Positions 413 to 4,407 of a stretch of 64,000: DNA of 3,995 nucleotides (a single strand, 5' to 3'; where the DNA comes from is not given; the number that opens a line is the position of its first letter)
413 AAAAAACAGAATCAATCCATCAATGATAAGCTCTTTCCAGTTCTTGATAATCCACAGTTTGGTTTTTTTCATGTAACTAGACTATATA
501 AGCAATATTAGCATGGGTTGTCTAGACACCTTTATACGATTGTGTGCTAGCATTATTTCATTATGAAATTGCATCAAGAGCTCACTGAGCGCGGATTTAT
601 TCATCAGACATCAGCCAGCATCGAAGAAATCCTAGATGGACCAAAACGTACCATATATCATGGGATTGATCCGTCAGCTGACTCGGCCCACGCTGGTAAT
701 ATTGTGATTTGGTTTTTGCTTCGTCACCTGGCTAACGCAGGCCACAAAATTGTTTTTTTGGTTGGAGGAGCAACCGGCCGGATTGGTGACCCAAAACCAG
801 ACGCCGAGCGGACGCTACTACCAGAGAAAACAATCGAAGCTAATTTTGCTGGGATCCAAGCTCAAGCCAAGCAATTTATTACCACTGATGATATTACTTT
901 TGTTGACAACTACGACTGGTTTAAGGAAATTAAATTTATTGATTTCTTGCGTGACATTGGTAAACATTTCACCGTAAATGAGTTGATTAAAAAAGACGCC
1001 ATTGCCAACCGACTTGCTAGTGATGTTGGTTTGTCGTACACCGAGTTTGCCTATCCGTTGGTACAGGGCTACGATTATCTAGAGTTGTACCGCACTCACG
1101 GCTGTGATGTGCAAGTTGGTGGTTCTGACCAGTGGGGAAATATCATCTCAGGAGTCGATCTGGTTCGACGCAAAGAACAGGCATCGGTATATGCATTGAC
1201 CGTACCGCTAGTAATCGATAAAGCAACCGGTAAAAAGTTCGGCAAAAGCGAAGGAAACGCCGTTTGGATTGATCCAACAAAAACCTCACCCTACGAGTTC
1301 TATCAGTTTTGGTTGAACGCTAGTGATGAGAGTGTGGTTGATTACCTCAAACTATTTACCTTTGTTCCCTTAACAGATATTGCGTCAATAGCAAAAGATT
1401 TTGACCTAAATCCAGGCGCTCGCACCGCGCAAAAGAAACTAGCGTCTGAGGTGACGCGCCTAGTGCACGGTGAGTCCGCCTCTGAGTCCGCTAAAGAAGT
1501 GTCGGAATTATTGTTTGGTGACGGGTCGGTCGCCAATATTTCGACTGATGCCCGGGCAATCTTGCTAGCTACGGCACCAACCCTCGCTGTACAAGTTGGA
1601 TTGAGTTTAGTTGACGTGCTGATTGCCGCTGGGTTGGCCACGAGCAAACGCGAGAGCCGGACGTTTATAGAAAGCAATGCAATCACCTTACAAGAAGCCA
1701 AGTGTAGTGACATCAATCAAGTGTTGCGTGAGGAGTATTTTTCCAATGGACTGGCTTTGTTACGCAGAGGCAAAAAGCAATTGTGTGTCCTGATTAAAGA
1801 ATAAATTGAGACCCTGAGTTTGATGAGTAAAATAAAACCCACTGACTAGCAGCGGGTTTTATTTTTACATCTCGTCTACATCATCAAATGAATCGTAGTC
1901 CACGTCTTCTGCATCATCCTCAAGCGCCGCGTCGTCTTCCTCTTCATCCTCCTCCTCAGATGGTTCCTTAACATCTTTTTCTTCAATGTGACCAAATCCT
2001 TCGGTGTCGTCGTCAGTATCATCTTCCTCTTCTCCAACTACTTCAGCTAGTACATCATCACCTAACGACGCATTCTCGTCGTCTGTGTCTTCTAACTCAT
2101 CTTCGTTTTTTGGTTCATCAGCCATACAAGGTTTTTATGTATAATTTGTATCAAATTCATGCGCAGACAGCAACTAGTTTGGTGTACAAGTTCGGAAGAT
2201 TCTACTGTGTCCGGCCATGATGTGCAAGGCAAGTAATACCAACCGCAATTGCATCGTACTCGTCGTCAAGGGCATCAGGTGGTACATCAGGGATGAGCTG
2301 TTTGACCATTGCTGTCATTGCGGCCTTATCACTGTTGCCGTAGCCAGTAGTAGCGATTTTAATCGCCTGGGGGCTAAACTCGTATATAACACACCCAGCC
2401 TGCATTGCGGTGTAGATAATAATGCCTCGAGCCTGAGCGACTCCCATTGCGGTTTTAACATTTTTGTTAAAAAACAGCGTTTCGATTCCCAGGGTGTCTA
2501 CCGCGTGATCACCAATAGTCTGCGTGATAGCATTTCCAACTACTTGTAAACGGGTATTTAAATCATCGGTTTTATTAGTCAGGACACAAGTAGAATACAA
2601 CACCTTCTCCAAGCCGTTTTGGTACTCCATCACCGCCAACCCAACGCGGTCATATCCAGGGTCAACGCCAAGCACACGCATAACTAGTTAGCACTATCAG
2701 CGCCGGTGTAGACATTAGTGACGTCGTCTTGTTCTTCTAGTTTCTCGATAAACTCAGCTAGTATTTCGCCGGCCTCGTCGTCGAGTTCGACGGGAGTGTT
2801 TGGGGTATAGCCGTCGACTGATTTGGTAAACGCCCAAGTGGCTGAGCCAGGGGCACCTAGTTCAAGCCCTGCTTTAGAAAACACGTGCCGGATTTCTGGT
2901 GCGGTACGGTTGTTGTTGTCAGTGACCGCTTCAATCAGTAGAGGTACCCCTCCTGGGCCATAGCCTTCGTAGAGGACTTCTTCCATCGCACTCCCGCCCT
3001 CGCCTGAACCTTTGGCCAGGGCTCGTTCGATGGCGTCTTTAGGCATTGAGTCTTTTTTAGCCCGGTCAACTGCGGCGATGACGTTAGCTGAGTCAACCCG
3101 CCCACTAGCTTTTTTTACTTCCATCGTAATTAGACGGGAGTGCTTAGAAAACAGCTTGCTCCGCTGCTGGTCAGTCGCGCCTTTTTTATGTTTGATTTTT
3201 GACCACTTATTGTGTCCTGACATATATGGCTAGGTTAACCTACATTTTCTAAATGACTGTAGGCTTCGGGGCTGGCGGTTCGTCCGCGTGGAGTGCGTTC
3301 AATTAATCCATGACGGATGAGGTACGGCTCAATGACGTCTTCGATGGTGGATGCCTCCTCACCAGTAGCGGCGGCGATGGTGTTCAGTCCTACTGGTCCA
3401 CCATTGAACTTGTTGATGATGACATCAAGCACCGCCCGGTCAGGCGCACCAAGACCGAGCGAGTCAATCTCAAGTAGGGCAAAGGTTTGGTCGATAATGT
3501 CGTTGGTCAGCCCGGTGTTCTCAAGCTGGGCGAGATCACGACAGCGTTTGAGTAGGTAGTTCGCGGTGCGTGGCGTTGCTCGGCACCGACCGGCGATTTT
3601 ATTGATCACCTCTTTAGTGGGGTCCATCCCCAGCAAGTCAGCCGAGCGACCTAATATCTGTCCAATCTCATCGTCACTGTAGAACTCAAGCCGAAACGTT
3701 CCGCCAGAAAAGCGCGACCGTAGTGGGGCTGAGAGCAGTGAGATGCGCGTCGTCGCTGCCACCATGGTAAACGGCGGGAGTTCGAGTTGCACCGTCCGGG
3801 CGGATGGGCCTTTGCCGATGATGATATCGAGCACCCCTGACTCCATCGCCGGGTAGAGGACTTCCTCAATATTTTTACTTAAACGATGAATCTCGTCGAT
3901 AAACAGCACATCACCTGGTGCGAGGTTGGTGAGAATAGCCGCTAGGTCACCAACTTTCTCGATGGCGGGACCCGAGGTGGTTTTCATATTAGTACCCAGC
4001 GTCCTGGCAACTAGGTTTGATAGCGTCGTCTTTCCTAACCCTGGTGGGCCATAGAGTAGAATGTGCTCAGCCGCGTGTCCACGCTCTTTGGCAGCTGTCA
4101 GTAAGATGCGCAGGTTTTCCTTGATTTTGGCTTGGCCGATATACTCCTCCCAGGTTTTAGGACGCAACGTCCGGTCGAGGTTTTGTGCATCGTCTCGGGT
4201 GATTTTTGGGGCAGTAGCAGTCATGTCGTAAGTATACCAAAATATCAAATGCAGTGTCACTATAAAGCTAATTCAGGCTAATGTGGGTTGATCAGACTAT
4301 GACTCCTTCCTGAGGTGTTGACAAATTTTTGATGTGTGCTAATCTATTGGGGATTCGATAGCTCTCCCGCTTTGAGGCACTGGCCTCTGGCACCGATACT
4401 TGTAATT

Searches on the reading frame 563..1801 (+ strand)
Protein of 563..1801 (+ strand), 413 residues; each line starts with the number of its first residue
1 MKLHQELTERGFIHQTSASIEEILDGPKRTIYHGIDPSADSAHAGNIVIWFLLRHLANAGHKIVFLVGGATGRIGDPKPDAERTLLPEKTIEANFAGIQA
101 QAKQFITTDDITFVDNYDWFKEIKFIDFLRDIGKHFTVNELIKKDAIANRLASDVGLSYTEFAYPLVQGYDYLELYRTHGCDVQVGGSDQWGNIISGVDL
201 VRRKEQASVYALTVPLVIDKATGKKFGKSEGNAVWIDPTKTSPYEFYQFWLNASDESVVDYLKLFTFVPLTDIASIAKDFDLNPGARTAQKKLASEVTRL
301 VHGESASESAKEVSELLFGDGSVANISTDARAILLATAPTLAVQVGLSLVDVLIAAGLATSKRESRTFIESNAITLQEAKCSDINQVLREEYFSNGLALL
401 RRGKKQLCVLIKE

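Call 49: search_protein_families(library=pfam, proteins=[window:563-1801:+], max_evalue=0.0001)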
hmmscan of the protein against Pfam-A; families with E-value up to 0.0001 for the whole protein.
window:563-1801:+ (413 aa): 2 families
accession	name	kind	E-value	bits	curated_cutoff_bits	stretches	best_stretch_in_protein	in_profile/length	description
PF00579.31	tRNA-synt_1b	-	1.7e-72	244.7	21.1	1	30-318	7-291/292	tRNA synthetases class I (W and Y)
PF22421.1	SYY_C-terminal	-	1e-13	51.4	27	1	339-409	10-82/83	Tyrosine--tRNA ligase SYY-like C-terminal domain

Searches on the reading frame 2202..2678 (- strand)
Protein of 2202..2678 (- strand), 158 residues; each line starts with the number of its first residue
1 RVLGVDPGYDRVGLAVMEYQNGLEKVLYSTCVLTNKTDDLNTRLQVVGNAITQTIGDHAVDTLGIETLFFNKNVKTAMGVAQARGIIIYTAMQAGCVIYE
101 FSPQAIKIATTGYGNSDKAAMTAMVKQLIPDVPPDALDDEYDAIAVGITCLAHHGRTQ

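Call 49: search_protein_families(library=pfam, proteins=[window:2202-2678:-], max_evalue=0.0001)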
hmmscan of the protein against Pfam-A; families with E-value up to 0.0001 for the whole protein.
window:2202-2678:- (158 aa): 1 family
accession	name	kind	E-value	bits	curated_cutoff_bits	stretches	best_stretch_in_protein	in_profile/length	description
PF02075.23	RuvC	-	7.9e-33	113.9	22.2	1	2-149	1-147/148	Crossover junction endodeoxyribonuclease RuvC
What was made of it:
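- On RuvC-type Holliday junction resolvase: A separate bona fide RuvC is encoded at 2202-2681 (call 49).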

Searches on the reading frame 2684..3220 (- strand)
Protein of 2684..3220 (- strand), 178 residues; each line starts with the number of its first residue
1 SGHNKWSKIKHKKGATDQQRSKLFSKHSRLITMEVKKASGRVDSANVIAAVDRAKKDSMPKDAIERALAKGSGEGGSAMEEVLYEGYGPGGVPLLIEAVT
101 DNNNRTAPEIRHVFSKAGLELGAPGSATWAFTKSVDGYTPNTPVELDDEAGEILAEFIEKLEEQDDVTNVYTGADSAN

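Call 49: search_protein_families(library=pfam, proteins=[window:2684-3220:-], max_evalue=0.0001)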
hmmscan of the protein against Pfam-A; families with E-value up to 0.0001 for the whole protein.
window:2684-3220:- (178 aa): 2 families
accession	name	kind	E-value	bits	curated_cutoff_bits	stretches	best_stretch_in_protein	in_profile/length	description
PF01709.26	Transcrip_reg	-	8.3e-29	100.8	27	2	79-133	1-55/160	TACO1/YebC second and third domain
PF20772.2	TACO1_YebC_N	-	1.2e-20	74.2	36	1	4-74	1-73/73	TACO1/YebC protein N-terminal domain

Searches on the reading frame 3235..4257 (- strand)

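Call 49: search_protein_families(library=pfam, proteins=[window:3235-4257:-], max_evalue=0.0001)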
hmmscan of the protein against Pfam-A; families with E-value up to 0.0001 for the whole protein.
window:3235-4257:- (340 aa): 9 families
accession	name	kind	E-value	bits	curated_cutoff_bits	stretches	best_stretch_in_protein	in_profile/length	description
PF05496.18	RuvB_N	-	1.7e-71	239.6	27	1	31-184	1-154/159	Holliday junction DNA helicase RuvB P-loop domain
PF05491.19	RuvB_C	-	7.5e-25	87.1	24.7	1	267-337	2-72/72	RuvB C-terminal winged helix domain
PF00004.35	AAA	-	3.5e-18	66.8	21.2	1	66-184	1-124/131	ATPase family associated with various cellular activities (AAA)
PF17864.7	AAA_lid_4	-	2e-16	59.9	27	1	193-265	1-74/74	RuvB AAA lid domain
PF07728.20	AAA_5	-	6.3e-10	39.6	22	1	65-183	1-139/139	AAA domain (dynein-related subfamily)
PF06068.19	TIP49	-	1.1e-06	28.5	23.8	0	34-93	20-80/347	TIP49 P-loop domain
PF13191.12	AAA_16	-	1.4e-05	26.1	32.6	0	51-94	11-56/167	AAA ATPase domain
PF13401.12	AAA_22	-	1.7e-05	25.5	27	0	62-88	4-30/130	AAA domain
PF01078.27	Mg_chelatase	-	3.6e-05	23.7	20.3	0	61-87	23-46/207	Magnesium chelatase, subunit ChlI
